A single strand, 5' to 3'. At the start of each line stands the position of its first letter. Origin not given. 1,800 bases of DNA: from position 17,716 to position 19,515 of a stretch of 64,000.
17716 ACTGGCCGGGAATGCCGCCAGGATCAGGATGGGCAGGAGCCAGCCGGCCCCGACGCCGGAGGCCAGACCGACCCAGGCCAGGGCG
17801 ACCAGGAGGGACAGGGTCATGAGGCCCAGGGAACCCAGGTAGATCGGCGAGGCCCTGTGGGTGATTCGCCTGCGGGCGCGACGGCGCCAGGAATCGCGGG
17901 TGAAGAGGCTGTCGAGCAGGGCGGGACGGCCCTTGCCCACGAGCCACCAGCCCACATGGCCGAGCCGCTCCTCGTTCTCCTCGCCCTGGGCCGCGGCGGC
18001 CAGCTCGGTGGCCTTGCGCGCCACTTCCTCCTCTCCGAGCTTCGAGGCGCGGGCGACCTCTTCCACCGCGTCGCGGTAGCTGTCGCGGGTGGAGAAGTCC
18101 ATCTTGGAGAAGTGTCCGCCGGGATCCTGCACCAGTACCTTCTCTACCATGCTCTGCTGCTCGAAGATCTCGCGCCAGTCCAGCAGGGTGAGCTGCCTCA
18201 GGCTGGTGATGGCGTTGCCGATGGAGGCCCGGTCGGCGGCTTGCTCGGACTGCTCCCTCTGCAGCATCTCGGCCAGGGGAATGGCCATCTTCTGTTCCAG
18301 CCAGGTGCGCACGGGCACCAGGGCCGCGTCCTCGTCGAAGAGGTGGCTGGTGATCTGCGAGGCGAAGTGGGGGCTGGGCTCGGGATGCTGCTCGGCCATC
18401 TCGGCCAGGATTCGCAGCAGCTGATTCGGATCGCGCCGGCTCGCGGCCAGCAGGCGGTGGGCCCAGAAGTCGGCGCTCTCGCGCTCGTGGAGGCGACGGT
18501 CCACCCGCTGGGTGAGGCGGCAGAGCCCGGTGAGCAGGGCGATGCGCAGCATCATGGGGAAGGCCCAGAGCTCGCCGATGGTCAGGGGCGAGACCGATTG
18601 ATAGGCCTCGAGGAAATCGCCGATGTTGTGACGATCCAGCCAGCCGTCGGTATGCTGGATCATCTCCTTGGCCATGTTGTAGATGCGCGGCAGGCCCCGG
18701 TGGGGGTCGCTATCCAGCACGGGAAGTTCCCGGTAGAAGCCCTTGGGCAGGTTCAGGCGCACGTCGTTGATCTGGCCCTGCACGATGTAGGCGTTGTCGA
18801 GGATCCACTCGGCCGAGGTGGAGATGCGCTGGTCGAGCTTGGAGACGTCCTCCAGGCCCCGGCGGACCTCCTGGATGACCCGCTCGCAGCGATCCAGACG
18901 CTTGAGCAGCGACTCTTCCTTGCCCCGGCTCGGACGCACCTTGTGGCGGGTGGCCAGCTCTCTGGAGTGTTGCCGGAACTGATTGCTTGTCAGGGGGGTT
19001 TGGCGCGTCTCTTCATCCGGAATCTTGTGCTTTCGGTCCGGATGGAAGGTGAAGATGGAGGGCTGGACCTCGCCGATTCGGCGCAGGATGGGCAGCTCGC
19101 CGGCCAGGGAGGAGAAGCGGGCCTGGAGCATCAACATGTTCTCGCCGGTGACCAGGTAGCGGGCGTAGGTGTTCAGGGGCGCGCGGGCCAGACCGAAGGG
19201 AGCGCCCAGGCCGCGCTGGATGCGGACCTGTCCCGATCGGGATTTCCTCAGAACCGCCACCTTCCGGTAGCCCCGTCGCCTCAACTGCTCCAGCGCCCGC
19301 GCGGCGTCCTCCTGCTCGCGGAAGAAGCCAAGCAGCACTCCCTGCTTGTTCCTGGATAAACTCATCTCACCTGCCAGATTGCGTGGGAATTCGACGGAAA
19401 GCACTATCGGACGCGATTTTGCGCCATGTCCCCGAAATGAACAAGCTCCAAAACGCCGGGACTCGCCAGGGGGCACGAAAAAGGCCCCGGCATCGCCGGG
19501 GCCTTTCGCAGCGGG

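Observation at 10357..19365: Full-length cyclic beta-1,2-glucan synthase (about 3003 aa) outside its usual alphaproteobacterial context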

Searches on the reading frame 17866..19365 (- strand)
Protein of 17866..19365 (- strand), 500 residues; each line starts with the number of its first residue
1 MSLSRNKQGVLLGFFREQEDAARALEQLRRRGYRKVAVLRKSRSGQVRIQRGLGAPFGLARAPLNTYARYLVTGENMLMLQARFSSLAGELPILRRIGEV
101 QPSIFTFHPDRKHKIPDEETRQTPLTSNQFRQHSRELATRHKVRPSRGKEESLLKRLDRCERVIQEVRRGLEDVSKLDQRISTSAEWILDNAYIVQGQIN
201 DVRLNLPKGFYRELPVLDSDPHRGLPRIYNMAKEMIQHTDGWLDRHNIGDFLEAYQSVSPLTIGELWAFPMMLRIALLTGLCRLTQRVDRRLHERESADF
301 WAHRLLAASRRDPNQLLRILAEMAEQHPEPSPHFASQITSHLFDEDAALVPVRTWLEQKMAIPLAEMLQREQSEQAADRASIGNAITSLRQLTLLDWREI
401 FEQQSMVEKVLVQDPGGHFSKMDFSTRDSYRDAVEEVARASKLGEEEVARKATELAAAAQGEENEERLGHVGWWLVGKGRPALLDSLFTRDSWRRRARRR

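Call 11: find_related_loci(query=window:17866-19365:-, collection=genome_contigs, flank=10000)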
Query window:17866-19365:- (500 aa) in genome_contigs; peptide patterns used: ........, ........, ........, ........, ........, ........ (x = any residue, [..] = any of these).
35 stretches matched a pattern; 5 encode a relative of the query (tblastn E <= 1e-3); 5 distinct loci.
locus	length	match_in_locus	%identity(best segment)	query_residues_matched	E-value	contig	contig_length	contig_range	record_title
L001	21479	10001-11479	96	1-493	0e+0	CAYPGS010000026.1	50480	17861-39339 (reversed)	MAG TPA_asm: uncultured bacterium isolate SRP167671_co2_56 genome assembly, contig: NODE_855_length_50480_cov_57.848607,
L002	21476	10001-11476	89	1-492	0e+0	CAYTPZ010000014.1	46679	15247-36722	MAG TPA_asm: uncultured bacterium isolate binchicken_co97_500 genome assembly, contig: NODE_2999_length_46679_cov_151.53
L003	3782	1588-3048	89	1-487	0e+0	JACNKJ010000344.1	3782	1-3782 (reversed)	MAG: bacterium isolate NIOZ-UU57 NIOZ-UU_NODE_33619_length_3782_cov_4.61578, whole genome shotgun sequence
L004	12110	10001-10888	40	156-456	3e-56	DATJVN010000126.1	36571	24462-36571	MAG TPA_asm: Bryobacteraceae bacterium isolate SMAG_U15074 k141_2278492, whole genome shotgun sequence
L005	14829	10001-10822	37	147-499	6e-25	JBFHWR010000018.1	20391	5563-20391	MAG: Gemmatimonadales bacterium isolate Mix_sand09.2021.07.Z.31 k141_1904978_length_20391_cov_10.7643, whole genome shot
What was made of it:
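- Tried and rejected: The genome-collection records are titled only 'uncultured bacterium' (call 11).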

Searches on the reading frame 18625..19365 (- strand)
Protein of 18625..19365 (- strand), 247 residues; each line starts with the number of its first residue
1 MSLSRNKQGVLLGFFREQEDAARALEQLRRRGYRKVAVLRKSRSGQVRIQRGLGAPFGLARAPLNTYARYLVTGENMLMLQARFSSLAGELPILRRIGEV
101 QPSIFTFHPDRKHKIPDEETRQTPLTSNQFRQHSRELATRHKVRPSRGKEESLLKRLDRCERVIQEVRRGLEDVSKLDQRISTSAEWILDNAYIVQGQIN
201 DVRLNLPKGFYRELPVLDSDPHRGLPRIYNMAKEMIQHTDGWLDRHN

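Call 56: search_solved_structures(query=window:18625-19365:-, max_evalue=0.01, show_alignments=1)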
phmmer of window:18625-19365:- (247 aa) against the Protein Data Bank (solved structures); distinct sequences matched with E-value up to 0.01: 2.
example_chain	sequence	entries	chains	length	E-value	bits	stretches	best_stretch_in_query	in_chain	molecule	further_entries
8rf0_A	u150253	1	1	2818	1.1e-06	31.7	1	176-247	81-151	Cyclic beta-(1,2)-glucan synthase NdvB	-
8rf9_A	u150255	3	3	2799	1.1e-06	31.7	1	176-247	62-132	Cyclic beta 1-2 glucan synthetase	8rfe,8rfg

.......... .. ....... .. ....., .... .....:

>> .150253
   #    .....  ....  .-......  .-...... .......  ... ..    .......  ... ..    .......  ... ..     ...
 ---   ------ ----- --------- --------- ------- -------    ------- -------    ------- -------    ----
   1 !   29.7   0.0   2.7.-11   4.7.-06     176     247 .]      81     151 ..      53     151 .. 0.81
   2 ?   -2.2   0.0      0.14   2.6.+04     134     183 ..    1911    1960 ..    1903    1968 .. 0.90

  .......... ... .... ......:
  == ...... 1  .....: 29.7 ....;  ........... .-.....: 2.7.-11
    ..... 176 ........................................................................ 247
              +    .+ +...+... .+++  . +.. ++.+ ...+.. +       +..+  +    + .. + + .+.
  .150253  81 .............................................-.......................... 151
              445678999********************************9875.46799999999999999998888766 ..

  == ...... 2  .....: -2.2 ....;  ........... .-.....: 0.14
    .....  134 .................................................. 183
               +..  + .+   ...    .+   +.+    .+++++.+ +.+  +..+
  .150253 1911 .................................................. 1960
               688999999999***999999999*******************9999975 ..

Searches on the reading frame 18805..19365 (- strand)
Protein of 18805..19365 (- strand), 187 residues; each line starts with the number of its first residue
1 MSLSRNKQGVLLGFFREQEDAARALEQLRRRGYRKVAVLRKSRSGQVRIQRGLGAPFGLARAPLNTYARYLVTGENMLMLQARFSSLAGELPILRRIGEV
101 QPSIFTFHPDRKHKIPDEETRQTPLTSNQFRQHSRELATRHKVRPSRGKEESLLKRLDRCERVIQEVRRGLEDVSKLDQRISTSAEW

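Call 32: search_protein_families(library=pfam, proteins=[window:18805-19365:-], max_evalue=10)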
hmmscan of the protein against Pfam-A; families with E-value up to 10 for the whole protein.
seq(187 aa): 2 families
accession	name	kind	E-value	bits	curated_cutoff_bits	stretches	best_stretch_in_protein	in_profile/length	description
PF04566.18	RNA_pol_Rpb2_4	-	0.0013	19.2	28.7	1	9-50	5-48/62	RNA polymerase Rpb2, domain 4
PF05036.18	SPOR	-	0.027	15.2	21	1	10-37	46-74/76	SPOR domain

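Call 47: predict_structure(alignment_id=A1)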
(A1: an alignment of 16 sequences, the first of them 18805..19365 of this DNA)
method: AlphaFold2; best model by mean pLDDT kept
length: 187 residues; sequences in the alignment: 16
mean_pLDDT: 75.6   pTM: 0.53
mean pLDDT of the five models: 75.6, 75.1, 74.4, 74.2, 72.3
residues with pLDDT >= 90: 29; 70-90: 105; 50-70: 38; < 50: 15
segments of 3 or more residues with pLDDT < 50: 1-5, 116-119, 182-187
pLDDT, mean of each block of 10 residues (from residue 1): 59 92 91 90 82 64 82 87 87 86 82 52 69 76 56 77 87 66 42
secondary structure, 60 per line:
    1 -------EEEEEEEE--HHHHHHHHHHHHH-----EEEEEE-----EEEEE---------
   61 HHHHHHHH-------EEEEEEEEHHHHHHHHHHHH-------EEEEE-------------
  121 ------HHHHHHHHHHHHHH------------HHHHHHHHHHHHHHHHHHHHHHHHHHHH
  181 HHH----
elements in order: E8-15 H18-30 E36-41 E47-51 H61-68 E76-83 H84-95 E103-107 H127-140 H153-183
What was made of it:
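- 19030..19365 (-): N-terminal extra module, aa 1-112: ferredoxin-like alpha/beta fold. It is specific to the ~3050-aa Cgs clade and here lacks the 2-TM hairpin insert. AlphaFold2 pLDDT is 82-92 over most of the domain, falling to 64 in the 51-60 loop block (call 47).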

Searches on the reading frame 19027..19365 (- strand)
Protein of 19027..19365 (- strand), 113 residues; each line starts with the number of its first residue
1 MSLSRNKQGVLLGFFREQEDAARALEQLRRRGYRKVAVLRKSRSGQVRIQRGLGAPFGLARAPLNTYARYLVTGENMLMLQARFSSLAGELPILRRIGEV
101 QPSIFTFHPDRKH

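Call 53: search_protein_representatives(alignment_id=A2)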
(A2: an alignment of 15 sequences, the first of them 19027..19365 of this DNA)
Query: 15 sequences, 164 profile positions. Proteins with E-value up to 0.001 (for the whole library): 605; up to 1e-10: 181; up to 1e-30: 33. The best 150 are listed.
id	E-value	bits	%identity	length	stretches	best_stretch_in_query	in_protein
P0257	6.7e-51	188.6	-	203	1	3-163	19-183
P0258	2.8e-49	183.4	-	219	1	4-163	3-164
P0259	3.4e-49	183.1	-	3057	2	4-163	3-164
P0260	2.7e-48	180.1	-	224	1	4-163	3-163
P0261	4.3e-47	176.2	-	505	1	1-162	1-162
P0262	3.8e-46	173.2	-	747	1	5-163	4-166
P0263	3.2e-45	170.2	-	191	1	3-164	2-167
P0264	1.0e-43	165.3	-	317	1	3-163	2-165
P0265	1.1e-42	161.9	-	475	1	3-162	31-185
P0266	6.7e-42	159.4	-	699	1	6-160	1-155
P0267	1.4e-41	158.4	-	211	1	4-157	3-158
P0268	3.7e-41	156.9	-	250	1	3-163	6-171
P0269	3.3e-40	153.8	-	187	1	4-163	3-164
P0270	2.1e-39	151.2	-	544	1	2-161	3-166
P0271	5.4e-39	149.9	-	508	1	3-163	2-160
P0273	1.5e-38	148.5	-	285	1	3-163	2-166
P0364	1.8e-16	76.7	-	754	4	8-156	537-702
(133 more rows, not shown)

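Call 55: search_solved_structures(query=A2, max_evalue=10)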
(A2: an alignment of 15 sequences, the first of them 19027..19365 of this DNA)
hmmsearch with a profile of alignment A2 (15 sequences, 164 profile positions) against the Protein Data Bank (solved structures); distinct sequences matched with E-value up to 10: 11.
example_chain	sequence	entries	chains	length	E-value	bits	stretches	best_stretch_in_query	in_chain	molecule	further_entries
7wv9_R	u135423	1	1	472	0.39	13.7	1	23-70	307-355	Cannabinoid receptor 1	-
5guf_A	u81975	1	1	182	0.39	13.7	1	53-107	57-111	CDP-archaeol synthase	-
6n4b_R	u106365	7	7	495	0.44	13.6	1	23-70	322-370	Cannabinoid receptor 1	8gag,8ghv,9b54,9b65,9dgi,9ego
23iv_D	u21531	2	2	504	0.46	13.5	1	23-70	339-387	Cannabinoid receptor 1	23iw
9erx_R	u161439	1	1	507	0.46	13.5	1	23-70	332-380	Cannabinoid receptor 1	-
8wu1_R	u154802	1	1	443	0.56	13.2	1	23-70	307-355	Cannabinoid receptor 1,Vasopressin V2 receptor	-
8ikg_R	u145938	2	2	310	0.57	13.2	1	23-71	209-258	Cannabinoid receptor 1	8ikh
6kpg_R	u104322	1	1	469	0.63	13.1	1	23-70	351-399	Cannabinoid receptor 1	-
8wrz_R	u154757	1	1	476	0.73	12.8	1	23-70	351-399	Soluble cytochrome b562,Cannabinoid receptor 1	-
8k8j_R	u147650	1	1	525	0.85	12.6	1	23-69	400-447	Soluble cytochrome b562,Cannabinoid receptor 1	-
9hyu_F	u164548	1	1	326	1.7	11.7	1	9-67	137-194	Photosystem I reaction center subunit III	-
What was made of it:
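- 19030..19365 (-): No match to AtuCgs at E<=10 (call 55).
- On PII / CutA1 / ACT-like ferredoxin-fold small domains (for the N-terminal module only): Profile against PDB gave nothing below E=0.39 (call 55).
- Tried and rejected: A profile of the module against the PDB gave only chance hits to membrane proteins (call 55).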
